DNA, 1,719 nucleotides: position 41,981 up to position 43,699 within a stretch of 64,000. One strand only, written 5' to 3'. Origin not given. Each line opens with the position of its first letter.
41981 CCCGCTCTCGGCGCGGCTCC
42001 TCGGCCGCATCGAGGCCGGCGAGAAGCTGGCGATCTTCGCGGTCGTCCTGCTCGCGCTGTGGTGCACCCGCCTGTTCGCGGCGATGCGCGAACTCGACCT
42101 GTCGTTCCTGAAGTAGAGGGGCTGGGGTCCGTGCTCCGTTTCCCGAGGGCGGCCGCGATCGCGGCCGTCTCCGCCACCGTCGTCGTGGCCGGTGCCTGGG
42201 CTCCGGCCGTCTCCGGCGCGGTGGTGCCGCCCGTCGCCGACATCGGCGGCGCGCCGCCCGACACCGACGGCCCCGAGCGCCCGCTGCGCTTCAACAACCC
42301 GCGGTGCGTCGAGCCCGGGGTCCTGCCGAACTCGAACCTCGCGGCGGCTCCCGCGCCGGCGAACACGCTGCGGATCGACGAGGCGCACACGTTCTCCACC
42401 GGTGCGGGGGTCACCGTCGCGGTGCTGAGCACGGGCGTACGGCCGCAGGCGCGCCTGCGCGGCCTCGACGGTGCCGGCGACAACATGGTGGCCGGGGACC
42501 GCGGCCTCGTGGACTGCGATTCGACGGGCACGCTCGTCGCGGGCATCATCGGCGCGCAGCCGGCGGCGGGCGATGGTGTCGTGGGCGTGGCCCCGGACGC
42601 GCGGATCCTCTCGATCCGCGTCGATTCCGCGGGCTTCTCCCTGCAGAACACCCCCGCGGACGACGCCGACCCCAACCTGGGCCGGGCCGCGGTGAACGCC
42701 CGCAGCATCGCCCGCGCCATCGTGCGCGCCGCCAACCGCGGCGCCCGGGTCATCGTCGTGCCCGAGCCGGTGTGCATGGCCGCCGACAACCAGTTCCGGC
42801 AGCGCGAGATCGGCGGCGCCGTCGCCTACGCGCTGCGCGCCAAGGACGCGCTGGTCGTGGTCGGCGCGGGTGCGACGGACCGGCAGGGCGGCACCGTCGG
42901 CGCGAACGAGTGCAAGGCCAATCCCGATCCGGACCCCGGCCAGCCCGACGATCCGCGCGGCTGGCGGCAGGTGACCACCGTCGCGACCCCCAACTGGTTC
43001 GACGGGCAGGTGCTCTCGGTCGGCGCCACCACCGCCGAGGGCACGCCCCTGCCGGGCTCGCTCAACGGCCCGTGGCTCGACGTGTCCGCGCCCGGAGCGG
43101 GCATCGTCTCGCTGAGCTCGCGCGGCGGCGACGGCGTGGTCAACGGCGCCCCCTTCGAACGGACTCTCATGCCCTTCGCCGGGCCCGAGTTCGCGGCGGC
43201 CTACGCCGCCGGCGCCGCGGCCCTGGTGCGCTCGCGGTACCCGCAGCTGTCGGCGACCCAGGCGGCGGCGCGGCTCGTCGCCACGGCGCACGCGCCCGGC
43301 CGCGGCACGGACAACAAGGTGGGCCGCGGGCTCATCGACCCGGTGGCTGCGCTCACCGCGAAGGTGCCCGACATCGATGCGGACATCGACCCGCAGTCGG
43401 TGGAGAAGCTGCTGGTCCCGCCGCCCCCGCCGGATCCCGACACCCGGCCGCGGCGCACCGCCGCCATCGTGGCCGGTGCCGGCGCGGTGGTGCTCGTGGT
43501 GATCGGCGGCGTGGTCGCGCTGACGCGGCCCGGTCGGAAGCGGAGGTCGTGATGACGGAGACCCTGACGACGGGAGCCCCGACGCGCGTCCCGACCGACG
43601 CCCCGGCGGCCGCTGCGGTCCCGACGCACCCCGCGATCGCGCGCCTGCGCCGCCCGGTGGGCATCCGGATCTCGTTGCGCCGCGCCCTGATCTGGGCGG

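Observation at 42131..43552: Mycosin (MycP) homologue with all three catalytic-triad residues replaced: a natural pseudo-protease inside an ESX locus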

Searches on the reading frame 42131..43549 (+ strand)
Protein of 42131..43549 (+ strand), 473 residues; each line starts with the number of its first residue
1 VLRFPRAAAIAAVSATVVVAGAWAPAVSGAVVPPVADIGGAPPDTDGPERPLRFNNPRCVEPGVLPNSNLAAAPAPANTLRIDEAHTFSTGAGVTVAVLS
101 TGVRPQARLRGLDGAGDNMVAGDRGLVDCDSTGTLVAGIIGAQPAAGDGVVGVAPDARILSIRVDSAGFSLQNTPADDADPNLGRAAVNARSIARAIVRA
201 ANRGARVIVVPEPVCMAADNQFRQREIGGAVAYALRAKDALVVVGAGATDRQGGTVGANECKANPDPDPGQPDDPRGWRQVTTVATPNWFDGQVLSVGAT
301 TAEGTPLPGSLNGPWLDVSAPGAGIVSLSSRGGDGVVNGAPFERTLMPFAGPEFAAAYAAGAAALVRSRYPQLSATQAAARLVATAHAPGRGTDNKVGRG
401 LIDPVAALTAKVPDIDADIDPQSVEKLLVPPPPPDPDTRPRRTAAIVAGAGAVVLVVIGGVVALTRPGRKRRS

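Call 4: search_protein_families(library=pfam, proteins=[window:42131-43549:+], max_evalue=1)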
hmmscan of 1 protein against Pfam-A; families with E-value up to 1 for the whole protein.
window:42131-43549:+ (473 aa): 1 family
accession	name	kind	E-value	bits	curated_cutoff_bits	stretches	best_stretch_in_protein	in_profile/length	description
PF00082.27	Peptidase_S8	-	2.2e-23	83.5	21.8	1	91-400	1-288/288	Subtilase family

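Call 5: search_protein_families(library=ncbifam, proteins=[window:42131-43549:+], max_evalue=1)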
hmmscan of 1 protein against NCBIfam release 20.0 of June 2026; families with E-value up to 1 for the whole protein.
window:42131-43549:+ (473 aa): 4 families
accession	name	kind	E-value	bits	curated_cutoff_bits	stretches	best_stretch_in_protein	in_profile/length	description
TIGR03921.1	T7SS_mycosin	equivalog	5.3e-91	305.4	278.75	1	80-472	1-353/353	type VII secretion-associated serine protease mycosin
NF033595.1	denti_PrtP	equivalog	5.5e-07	28.6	300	1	283-392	380-484/606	dentilisin complex serine proteinase subunit PrtP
NF051851.1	AtpSerPepEprS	equivalog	5.3e-05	21.4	1700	1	350-403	301-358/988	autotransporter serine peptidase EprS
TIGR03895.1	protease_PatA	subfamily_domain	0.076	11.7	421.05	1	133-248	2-98/606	PatA/PatG family cyanobactin maturation protease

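Call 6: search_solved_structures(query=window:42131-43549:+, show_alignments=3, max_evalue=0.001)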
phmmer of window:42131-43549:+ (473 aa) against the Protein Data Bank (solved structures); distinct sequences matched with E-value up to 0.001: 64 (the best 60 are shown).
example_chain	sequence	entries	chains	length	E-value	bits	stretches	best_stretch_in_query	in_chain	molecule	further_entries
4kb5_A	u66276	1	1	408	1.2e-92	314.5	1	31-440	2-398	Membrane-anchored mycosin mycp1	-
4kpg_A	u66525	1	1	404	3.3e-92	313.1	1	31-414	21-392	Membrane-anchored mycosin mycp1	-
4j94_A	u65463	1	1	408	8.2e-90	305.2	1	31-414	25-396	Membrane-anchored mycosin mycp1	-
4hvl_A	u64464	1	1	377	7.9e-88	298.6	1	31-413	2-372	Membrane-anchored mycosin mycp1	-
7np7_P1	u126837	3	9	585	2.2e-87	297.2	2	147-470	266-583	Mycosin-5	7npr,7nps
4m1z_A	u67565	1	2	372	4.9e-83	282.8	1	68-439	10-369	Membrane-anchored mycosin mycp1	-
4kg7_A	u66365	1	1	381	2.1e-80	274.2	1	31-415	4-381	Peptidase S8 and S53, subtilisin, kexin, sedolisin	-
1scn_E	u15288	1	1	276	5.4e-11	45.3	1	281-408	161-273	SUBTILISIN CARLSBERG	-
1yu6_A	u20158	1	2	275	5.8e-11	45.2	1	282-407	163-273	Subtilisin Carlsberg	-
4gi3_A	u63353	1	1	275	6.1e-11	45.1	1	281-407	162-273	KerA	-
1sel_A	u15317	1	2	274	6.2e-11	45.1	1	282-407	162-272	SELENOSUBTILISIN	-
1avt_A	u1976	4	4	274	6.2e-11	45.1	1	282-407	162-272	SUBTILISIN CARLSBERG, TYPE VIII | KerA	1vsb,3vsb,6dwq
3qtl_A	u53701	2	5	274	6.8e-11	45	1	281-407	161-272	Subtilisin-like serin protease | KerA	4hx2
1af4_A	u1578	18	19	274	6.8e-11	45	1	281-407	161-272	SUBTILISIN CARLSBERG | SUBTILISIN CARLSBERG, TYPE VIII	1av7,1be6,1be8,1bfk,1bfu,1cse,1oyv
1c3l_A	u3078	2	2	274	7.1e-11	44.9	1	281-407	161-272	SUBTILISIN-CARLSBERG | Subtilisin Carlsberg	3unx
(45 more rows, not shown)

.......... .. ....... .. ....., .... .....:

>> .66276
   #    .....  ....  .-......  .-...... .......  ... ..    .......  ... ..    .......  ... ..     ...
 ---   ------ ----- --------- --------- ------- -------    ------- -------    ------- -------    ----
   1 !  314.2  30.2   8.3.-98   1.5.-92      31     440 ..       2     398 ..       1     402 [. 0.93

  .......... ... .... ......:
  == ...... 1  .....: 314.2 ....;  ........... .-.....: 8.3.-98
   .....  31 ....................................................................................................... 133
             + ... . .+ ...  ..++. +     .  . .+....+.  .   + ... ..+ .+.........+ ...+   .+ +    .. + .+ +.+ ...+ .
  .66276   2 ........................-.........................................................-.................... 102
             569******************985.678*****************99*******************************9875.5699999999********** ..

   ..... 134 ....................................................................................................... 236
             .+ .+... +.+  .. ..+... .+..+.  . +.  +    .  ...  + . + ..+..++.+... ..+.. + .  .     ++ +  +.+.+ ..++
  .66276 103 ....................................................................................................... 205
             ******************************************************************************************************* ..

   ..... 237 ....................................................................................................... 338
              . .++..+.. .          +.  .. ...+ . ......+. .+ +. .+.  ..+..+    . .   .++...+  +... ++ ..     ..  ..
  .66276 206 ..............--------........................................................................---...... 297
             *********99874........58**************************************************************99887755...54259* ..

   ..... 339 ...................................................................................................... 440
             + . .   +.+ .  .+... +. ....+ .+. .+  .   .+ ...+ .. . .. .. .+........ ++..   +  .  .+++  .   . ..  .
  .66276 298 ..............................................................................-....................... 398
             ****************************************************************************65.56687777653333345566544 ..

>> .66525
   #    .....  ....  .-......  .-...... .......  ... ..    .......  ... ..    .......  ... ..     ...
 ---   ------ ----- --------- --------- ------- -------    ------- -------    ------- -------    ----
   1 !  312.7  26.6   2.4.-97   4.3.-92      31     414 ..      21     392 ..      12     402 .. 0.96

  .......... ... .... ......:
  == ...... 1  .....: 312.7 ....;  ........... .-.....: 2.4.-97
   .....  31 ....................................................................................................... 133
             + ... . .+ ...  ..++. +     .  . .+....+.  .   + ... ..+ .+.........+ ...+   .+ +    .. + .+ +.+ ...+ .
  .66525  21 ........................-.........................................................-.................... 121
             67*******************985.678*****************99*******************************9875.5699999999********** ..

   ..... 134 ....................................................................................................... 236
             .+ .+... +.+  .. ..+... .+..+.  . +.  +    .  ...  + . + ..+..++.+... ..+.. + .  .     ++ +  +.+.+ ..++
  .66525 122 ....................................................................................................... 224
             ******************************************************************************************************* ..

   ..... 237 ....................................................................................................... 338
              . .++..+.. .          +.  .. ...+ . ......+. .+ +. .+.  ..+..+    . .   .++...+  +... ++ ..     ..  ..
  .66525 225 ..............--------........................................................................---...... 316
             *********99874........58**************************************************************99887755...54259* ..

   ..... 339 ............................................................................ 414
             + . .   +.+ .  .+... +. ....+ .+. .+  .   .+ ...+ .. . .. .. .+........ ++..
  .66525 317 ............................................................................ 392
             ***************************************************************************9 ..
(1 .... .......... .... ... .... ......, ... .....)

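Call 10: find_homologous_proteins(query=window:42131-43549:+, max_evalue=1e-20)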
Query window:42131-43549:+ (473 aa): 306 proteins with E <= 1e-20 among 8000 candidates; the best 120 are listed.
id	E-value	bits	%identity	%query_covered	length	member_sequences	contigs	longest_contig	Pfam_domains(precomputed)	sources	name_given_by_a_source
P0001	1.0e-284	963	95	100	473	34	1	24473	PF00082.28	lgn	-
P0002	1.9e-273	926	91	100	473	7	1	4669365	PF00082.28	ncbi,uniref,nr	ncbi:mycosin-3 [Tsukamurella pulmonis]|uniref:type VII secretion-associated serine protease mycosin 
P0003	1.2e-270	916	91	100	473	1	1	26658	PF00082.28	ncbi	-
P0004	9.4e-265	897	91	86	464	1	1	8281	PF00082.28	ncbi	-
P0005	1.2e-262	890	87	100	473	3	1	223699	PF00082.28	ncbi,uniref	ncbi:type VII secretion-associated serine protease mycosin [Tsukamurella sp. NPDC003166]|uniref:type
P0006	9.6e-260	880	89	100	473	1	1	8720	PF00082.28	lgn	-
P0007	7.4e-246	835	83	100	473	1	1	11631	PF00082.28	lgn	-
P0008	3.0e-243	826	83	96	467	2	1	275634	PF00082.28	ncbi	ncbi:type VII secretion-associated serine protease mycosin [Tsukamurella serpentis]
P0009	4.6e-236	802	82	96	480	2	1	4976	PF00082.28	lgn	-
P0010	1.5e-235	801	80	96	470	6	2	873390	PF00082.28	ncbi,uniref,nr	ncbi:type VII secretion-associated serine protease mycosin [Tsukamurella strandjordii]|uniref:Type V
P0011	2.4e-234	797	80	99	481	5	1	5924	PF00082.28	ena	-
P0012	3.6e-231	786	82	93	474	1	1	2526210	PF00082.28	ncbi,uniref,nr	ncbi:type VII secretion-associated serine protease mycosin [Tsukamurella sp. 1534]|uniref:type VII s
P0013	1.8e-207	708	76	91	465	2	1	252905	PF00082.28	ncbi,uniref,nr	ncbi:type VII secretion-associated serine protease mycosin [Tsukamurella pseudospumae]|uniref:type V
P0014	1.9e-174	599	65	84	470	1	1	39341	PF00082.28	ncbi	-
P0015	4.7e-159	548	61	92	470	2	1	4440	PF00082.28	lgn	-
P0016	2.3e-130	454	56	89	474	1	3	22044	PF00082.28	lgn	-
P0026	6.6e-120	419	52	86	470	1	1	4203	PF00082.28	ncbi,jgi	jgi:membrane-anchored mycosin MYCP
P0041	4.5e-97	344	49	90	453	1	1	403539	PF00082.28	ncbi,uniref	ncbi:type VII secretion-associated serine protease mycosin [Nocardia sp. NPDC051832]|uniref:type VII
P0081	2.4e-84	302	43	88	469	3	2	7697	PF00082.28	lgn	-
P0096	1.8e-81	293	45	82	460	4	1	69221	PF00082.28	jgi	jgi:membrane-anchored mycosin MYCP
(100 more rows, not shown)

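Call 18: find_related_loci(query=window:42131-43549:+, collection=genome_contigs, flank=10000)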
Query window:42131-43549:+ (473 aa) in genome_contigs; peptide patterns used: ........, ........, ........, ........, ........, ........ (x = any residue, [..] = any of these).
135 stretches matched a pattern; 9 encode a relative of the query (tblastn E <= 1e-3); 9 distinct loci.
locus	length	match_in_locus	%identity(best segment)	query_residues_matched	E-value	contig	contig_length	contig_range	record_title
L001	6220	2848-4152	94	1-435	0e+0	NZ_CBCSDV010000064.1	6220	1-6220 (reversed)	Tsukamurella ocularis strain CIP111612T isolate CIP111612T NODE_0064, whole genome shotgun sequence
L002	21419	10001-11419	92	1-473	0e+0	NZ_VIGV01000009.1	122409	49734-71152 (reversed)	Tsukamurella sputi strain HKU70 NODE_9_length_122409_cov_111.589931, whole genome shotgun sequence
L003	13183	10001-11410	87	4-473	0e+0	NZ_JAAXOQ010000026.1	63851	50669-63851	Tsukamurella spumae strain DSM 44113 W9837_26, whole genome shotgun sequence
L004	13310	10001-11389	95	3-465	0e+0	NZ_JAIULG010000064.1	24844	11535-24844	Tsukamurella sp. M9C NODE_64_length_24844_cov_14.6199, whole genome shotgun sequence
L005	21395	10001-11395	94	1-465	0e+0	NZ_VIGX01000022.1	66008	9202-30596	Tsukamurella conjunctivitidis strain HKU72 NODE_22_length_66008_cov_121.806378, whole genome shotgun sequence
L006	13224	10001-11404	94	1-468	0e+0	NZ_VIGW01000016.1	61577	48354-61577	Tsukamurella asaccharolytica strain HKU71 NODE_16_length_61577_cov_99.988511, whole genome shotgun sequence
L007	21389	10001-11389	94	3-465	0e+0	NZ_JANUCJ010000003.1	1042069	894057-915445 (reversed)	Tsukamurella ocularis strain S00175 Ga0436325_03, whole genome shotgun sequence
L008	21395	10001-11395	88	4-468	0e+0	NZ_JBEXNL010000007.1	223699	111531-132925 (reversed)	Tsukamurella sp. NPDC003166 NPDC003166_37_B12.ctg-0007, whole genome shotgun sequence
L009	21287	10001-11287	95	1-429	0e+0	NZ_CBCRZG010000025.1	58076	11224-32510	Tsukamurella hominis strain CIP111613T isolate CIP111613T NODE_0025, whole genome shotgun sequence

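Call 33: find_encoding_contigs(protein=P0016, flank=10000, max_places=3)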
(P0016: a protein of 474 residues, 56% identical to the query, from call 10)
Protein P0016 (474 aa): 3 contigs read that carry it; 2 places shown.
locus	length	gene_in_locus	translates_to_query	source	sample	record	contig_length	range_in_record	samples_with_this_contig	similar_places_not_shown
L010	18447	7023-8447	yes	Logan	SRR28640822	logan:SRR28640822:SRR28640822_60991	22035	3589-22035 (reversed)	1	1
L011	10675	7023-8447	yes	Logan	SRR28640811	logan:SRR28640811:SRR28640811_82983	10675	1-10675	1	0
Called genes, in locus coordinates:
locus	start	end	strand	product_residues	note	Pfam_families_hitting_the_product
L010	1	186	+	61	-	?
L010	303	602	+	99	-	PF00934:PE (weak)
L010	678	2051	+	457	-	PF00823:PPE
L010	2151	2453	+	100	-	-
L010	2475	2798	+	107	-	-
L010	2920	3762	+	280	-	PF14011:ESX-1_EspG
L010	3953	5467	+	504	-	-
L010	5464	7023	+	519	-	PF08817:YukD, PF19053:EccD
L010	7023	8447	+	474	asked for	PF00082:Peptidase_S8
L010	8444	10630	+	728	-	PF11203:EccE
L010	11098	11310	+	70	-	-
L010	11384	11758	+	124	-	-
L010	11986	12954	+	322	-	-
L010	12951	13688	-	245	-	PF12728:HTH_17 (faint)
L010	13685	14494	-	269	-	-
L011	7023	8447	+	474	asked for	PF00082:Peptidase_S8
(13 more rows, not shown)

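Call 34: list_cluster_members(proteins=[P0001, P0014, P0015, P0016, P0041, P0081, P0026, P0096])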
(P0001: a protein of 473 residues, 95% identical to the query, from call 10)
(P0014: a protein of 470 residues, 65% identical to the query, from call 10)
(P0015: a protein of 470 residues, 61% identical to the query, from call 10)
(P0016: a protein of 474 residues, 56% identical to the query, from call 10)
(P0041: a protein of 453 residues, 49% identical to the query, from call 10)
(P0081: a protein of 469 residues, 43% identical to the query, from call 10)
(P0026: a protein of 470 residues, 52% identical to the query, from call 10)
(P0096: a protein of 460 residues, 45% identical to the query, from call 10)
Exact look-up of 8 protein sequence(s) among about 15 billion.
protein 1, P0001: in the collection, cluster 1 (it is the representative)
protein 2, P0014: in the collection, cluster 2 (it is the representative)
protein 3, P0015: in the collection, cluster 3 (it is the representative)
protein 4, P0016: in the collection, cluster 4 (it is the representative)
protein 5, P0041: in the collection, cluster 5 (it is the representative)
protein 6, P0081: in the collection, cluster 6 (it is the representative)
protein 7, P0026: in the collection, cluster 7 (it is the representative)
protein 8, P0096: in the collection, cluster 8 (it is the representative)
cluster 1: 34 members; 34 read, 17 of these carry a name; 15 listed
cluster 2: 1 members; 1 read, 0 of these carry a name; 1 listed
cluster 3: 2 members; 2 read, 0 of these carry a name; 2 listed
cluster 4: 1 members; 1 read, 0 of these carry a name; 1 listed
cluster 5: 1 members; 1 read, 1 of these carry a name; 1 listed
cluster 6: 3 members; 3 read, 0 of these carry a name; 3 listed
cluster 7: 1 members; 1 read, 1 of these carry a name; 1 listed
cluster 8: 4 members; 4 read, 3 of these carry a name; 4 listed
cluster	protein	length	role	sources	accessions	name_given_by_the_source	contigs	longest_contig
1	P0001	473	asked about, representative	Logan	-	-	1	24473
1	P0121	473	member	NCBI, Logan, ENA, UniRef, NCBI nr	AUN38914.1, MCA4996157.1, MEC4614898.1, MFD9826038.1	type VII secretion-associated serine protease mycosin [Tsukamurella tyrosinosolvens] | Membrane-anchored mycosin MYCP n=1 Tax=Tsukamurella tyrosinosolvens TaxID=57704 ...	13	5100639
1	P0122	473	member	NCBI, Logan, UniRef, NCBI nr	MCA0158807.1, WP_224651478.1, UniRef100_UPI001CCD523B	type VII secretion-associated serine protease mycosin [Tsukamurella sp. M9C] | type VII secretion-associated serine protease mycosin n=1 Tax=unclassified Tsukamurella ...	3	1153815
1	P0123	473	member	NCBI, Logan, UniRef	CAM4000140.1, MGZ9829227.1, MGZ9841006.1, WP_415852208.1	type VII secretion-associated serine protease mycosin [Tsukamurella ocularis] | type VII secretion-associated serine protease mycosin n=1 Tax=Tsukamurella ocularis ...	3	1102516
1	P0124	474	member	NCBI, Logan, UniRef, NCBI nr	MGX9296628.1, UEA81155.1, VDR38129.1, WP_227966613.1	type VII secretion-associated serine protease mycosin [Tsukamurella paurometabola] | Cell wall-associated protease n=1 Tax=Tsukamurella paurometabola TaxID=2061 ...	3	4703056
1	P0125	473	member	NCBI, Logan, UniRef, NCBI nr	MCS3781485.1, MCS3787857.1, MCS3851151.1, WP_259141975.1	type VII secretion-associated serine protease mycosin [Tsukamurella ocularis] | type VII secretion-associated serine protease mycosin n=1 Tax=Tsukamurella ocularis ...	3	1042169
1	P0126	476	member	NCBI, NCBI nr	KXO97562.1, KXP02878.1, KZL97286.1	hypothetical protein AXK58_04830 [Tsukamurella tyrosinosolvens]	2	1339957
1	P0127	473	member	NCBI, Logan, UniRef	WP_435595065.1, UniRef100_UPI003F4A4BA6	type VII secretion-associated serine protease mycosin [Tsukamurella tyrosinosolvens] | type VII secretion-associated serine protease mycosin n=1 Tax=Tsukamurella ...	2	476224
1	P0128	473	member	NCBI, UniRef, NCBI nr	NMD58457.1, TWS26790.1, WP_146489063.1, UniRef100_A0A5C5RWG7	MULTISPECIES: type VII secretion-associated serine protease mycosin [Tsukamurella] | Type VII secretion-associated serine protease mycosin n=2 Tax=Tsukamurella TaxID=2060 ...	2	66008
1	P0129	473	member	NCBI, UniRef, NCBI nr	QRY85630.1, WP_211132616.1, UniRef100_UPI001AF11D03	type VII secretion-associated serine protease mycosin [Tsukamurella tyrosinosolvens] | type VII secretion-associated serine protease mycosin n=1 Tax=Tsukamurella ...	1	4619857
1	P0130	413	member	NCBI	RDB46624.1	type VII secretion-associated serine protease, partial [Tsukamurella tyrosinosolvens]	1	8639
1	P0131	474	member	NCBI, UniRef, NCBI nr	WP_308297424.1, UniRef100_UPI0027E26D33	type VII secretion-associated serine protease mycosin [Tsukamurella paurometabola] | type VII secretion-associated serine protease mycosin n=1 Tax=Tsukamurella paurometabola ...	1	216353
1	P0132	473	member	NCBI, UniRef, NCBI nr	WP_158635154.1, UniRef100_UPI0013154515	type VII secretion-associated serine protease mycosin [Tsukamurella asaccharolytica] | type VII secretion-associated serine protease mycosin n=1 Tax=Tsukamurella ...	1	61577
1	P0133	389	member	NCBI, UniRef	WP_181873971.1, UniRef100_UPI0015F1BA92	S8 family serine peptidase, partial [Tsukamurella tyrosinosolvens] | S8 family serine peptidase n=1 Tax=Tsukamurella tyrosinosolvens TaxID=57704 ...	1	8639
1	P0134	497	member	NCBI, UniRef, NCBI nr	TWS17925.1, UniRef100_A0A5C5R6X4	type VII secretion-associated serine protease mycosin [Tsukamurella asaccharolytica] | Type VII secretion-associated serine protease mycosin n=1 Tax=Tsukamurella ...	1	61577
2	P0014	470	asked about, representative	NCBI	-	-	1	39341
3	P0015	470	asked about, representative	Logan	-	-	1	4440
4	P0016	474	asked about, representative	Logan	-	-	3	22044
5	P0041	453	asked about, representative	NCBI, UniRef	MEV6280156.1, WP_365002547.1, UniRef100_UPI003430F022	type VII secretion-associated serine protease mycosin [Nocardia sp. NPDC051832] | type VII secretion-associated serine protease mycosin n=1 Tax=Nocardia sp. NPDC051832 ...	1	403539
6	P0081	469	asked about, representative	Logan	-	-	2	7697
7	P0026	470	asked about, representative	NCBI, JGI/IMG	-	membrane-anchored mycosin MYCP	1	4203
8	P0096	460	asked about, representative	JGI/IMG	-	membrane-anchored mycosin MYCP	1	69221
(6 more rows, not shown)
